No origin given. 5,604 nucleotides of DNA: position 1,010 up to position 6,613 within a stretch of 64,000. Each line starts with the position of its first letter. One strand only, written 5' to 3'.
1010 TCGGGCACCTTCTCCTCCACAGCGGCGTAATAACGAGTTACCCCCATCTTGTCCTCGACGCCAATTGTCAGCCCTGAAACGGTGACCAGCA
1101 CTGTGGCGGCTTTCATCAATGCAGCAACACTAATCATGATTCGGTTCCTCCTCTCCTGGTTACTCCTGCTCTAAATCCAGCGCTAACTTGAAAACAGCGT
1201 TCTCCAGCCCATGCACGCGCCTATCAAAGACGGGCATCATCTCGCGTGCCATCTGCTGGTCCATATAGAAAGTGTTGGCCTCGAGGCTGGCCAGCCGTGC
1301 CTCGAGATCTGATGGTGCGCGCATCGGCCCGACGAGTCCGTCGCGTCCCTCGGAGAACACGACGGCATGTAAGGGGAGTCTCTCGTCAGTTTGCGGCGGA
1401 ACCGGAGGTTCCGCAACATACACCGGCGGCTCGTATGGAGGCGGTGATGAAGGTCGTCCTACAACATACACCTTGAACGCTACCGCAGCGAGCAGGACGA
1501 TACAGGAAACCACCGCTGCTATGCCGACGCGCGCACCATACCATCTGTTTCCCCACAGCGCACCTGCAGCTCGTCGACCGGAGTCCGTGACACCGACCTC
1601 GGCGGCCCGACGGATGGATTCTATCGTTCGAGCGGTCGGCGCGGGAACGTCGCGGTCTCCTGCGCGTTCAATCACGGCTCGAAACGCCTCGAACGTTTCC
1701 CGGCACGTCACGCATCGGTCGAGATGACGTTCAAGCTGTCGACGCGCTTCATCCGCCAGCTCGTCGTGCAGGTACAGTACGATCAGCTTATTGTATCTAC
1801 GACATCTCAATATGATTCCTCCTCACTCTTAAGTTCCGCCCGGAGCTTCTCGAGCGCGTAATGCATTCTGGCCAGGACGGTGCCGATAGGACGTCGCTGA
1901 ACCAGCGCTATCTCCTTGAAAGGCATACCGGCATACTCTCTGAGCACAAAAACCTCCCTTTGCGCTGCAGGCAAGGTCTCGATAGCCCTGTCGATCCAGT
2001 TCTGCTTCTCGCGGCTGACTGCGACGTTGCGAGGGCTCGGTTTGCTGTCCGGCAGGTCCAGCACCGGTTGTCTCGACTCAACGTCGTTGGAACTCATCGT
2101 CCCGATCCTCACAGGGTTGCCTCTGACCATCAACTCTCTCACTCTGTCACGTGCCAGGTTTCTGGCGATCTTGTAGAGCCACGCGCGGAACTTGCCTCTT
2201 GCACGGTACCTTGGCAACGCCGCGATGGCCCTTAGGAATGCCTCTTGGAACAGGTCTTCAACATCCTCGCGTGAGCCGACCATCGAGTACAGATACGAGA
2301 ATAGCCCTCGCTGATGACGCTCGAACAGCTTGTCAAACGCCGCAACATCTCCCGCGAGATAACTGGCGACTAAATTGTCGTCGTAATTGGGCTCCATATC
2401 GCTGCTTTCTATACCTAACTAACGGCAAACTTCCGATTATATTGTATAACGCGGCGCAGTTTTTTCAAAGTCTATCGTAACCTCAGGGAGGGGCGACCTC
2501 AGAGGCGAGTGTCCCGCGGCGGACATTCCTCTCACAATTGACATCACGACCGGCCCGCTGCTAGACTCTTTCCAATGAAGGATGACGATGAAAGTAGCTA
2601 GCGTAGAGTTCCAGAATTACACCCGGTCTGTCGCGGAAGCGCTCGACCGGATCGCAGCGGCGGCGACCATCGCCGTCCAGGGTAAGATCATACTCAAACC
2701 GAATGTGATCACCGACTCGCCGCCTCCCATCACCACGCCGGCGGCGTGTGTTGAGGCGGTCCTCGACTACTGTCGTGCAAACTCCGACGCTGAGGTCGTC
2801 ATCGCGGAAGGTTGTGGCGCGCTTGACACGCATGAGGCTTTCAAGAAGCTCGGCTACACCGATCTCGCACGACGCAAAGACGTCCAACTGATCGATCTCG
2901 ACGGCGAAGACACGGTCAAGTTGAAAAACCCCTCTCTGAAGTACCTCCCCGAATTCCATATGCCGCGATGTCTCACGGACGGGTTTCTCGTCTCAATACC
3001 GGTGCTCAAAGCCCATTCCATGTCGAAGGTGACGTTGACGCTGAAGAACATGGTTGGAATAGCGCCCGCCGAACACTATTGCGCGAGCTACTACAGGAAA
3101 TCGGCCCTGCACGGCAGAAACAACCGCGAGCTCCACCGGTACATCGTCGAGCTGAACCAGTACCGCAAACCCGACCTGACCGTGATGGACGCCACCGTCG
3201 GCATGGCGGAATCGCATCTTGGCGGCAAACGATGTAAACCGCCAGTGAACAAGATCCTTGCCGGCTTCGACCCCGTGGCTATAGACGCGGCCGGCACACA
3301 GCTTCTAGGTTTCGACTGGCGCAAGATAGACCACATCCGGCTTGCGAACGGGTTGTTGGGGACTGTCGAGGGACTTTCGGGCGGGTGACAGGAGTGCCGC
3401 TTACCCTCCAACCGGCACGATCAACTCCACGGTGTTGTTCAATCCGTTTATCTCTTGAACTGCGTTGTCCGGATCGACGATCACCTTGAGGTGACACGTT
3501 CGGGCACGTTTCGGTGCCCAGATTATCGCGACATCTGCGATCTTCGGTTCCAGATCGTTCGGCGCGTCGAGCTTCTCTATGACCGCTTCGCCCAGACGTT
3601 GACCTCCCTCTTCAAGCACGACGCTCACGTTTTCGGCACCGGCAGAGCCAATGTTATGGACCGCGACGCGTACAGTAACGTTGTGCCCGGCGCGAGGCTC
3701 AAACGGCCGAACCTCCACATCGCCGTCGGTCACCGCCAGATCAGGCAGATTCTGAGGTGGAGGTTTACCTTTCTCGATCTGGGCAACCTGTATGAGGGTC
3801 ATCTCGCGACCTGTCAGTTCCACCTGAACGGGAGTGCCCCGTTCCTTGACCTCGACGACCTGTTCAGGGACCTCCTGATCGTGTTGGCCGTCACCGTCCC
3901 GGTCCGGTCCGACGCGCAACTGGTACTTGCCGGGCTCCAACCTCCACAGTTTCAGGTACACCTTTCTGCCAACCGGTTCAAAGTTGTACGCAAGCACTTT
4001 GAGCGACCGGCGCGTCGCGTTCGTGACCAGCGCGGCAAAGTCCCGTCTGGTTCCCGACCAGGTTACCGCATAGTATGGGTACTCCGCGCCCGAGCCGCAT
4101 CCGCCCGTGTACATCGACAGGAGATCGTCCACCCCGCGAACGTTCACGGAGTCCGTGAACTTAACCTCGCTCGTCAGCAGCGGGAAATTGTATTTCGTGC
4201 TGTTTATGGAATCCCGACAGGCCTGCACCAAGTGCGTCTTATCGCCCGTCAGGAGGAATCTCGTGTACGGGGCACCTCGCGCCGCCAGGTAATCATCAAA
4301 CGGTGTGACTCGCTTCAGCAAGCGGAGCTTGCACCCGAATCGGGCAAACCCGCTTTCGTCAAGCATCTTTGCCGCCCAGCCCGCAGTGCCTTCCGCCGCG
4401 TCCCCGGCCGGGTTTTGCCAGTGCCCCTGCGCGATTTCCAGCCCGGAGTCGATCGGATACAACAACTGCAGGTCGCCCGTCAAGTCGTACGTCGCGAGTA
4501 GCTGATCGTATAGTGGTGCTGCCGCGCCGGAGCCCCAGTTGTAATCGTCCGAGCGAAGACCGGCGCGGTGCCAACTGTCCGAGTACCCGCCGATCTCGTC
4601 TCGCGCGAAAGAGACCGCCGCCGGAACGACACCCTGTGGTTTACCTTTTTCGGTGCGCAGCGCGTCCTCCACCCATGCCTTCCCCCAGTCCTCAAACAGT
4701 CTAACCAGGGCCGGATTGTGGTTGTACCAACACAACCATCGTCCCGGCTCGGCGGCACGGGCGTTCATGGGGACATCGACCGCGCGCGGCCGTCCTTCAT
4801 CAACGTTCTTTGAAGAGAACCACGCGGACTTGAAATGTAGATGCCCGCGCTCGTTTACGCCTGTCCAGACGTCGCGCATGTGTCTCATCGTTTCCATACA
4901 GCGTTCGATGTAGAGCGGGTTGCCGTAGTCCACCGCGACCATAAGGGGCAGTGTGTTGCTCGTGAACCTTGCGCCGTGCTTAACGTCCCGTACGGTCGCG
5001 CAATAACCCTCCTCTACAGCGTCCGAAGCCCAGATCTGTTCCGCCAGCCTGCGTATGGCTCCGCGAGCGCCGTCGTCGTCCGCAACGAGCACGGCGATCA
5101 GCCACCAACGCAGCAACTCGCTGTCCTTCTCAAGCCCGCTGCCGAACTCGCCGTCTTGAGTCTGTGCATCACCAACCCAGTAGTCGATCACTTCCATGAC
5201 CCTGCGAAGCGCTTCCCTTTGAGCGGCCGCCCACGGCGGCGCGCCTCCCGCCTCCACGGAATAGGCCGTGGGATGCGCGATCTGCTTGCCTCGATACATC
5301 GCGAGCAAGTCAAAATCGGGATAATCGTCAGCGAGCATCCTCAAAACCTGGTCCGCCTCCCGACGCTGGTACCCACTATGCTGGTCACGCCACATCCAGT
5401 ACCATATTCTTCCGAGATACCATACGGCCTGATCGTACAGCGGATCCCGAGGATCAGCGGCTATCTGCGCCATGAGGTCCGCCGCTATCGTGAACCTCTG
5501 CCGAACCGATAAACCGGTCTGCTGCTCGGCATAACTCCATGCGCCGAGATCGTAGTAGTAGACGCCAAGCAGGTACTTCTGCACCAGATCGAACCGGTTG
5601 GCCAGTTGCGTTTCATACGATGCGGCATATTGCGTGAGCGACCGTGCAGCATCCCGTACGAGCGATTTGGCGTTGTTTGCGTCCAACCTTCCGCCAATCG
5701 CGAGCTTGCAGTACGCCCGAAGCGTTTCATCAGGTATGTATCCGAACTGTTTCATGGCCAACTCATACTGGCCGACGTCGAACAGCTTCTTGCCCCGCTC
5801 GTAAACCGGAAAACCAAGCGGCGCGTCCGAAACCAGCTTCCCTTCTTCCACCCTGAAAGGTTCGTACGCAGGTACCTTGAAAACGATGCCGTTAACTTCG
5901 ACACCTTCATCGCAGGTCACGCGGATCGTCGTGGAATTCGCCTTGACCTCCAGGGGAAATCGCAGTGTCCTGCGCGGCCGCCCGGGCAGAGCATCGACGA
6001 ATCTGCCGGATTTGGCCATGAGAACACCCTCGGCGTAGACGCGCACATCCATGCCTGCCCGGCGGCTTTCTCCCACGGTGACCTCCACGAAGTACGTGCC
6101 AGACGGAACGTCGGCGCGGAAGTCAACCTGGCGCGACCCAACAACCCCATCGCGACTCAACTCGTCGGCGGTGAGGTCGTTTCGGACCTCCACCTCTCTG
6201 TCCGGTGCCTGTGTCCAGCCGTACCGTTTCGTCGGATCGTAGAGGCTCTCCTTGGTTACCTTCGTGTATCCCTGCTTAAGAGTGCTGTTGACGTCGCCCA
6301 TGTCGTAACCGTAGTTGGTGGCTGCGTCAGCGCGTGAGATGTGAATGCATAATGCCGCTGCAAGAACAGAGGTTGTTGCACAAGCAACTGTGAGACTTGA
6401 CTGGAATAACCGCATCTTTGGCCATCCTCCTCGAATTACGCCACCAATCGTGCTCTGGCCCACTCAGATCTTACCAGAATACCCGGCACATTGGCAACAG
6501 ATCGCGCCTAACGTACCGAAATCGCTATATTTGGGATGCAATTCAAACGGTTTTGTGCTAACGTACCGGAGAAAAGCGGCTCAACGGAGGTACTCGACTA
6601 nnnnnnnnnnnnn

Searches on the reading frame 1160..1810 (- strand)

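Call 37: search_protein_families(library=pfam, proteins=[window:1160-1810:-], max_evalue=0.001)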
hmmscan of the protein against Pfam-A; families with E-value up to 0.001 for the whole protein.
window:1160-1810:- (216 aa): 1 family
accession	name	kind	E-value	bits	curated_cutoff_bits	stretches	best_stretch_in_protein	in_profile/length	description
PF13490.11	zf-HC2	-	4.7e-07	30.2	22.2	1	3-37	1-35/35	Putative zinc-finger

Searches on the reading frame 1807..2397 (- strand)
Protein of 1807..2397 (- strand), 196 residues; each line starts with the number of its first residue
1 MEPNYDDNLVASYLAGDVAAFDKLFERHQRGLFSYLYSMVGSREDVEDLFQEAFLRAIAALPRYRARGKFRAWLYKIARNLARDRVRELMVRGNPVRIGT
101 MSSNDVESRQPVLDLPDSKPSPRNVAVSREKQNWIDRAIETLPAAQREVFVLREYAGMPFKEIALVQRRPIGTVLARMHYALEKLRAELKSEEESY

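Call 37: search_protein_families(library=pfam, proteins=[window:1807-2397:-], max_evalue=0.001)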
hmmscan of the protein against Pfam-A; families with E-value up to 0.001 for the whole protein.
window:1807-2397:- (196 aa): 3 families
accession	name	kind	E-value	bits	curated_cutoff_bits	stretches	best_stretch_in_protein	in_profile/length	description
PF04542.20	Sigma70_r2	-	5.1e-22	77.9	24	1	24-88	1-67/71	Sigma-70 region 2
PF08281.18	Sigma70_r4_2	-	8.6e-13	48.2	25.7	1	133-185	2-54/54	Sigma-70, region 4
PF04545.22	Sigma70_r4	-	5.6e-10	39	24.1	1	138-187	1-50/50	Sigma-70, region 4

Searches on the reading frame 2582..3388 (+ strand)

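Call 37: search_protein_families(library=pfam, proteins=[window:2582-3388:+], max_evalue=0.001)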
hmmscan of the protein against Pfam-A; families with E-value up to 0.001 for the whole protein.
window:2582-3388:+ (268 aa): 1 family
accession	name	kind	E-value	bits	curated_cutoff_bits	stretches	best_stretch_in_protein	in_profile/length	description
PF04015.17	DUF362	-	2.4e-45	155.5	24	1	36-239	1-199/200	Domain of unknown function (DUF362)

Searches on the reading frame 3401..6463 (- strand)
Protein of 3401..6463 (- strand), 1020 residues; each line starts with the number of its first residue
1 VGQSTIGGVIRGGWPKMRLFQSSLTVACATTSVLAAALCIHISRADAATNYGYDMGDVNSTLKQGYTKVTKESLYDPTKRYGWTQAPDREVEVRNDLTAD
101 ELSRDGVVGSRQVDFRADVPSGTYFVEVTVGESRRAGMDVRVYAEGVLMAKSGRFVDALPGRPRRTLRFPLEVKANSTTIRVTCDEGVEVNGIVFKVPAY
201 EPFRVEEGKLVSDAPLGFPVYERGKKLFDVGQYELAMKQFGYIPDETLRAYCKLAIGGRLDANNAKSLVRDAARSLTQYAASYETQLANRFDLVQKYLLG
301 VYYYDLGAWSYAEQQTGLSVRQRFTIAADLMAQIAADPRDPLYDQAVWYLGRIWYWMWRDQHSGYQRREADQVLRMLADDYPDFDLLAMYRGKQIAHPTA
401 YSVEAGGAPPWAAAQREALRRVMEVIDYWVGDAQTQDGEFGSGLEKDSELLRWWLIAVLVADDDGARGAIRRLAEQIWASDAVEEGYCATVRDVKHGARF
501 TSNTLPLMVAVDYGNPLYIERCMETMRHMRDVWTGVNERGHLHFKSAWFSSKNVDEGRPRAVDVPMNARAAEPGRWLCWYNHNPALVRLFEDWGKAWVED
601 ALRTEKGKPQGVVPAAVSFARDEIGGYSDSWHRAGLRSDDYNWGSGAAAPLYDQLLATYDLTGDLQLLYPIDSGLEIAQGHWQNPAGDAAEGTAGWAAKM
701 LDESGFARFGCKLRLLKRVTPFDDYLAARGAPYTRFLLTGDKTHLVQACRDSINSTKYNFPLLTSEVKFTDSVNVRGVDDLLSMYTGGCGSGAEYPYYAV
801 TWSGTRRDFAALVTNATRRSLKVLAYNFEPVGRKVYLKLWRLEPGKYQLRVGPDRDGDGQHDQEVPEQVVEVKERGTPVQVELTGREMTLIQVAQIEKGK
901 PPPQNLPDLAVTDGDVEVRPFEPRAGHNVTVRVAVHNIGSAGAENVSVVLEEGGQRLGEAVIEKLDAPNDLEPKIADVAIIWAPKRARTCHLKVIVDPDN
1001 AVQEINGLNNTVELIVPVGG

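Call 36: search_protein_families(library=pfam, proteins=[window:3401-6463:-], max_evalue=0.001)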
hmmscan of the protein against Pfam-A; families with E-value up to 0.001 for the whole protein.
window:3401-6463:- (1020 aa): 2 families
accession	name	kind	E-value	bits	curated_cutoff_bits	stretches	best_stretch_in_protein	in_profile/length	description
PF07705.17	CARDB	-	3.5e-13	50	22.7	1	907-1012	2-99/101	CARDB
PF21254.3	AGA-YXIM_GBD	-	0.00019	21.8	27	1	51-147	1-93/138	Beta-agarase/YXIM esterase-like, galactose-binding domain-like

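Call 70: search_protein_families(library=ncbifam, proteins=[window:3401-6463:-], max_evalue=0.01)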
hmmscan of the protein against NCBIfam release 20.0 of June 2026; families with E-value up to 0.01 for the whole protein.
window:3401-6463:- (1020 aa): 1 family
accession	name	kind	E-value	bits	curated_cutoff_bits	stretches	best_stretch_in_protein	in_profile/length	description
NF052324.1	PorU_rel_Nterm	equivalog_domain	0.002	16.4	450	1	903-1010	767-879/879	putative type IX secretion system sortase PorU2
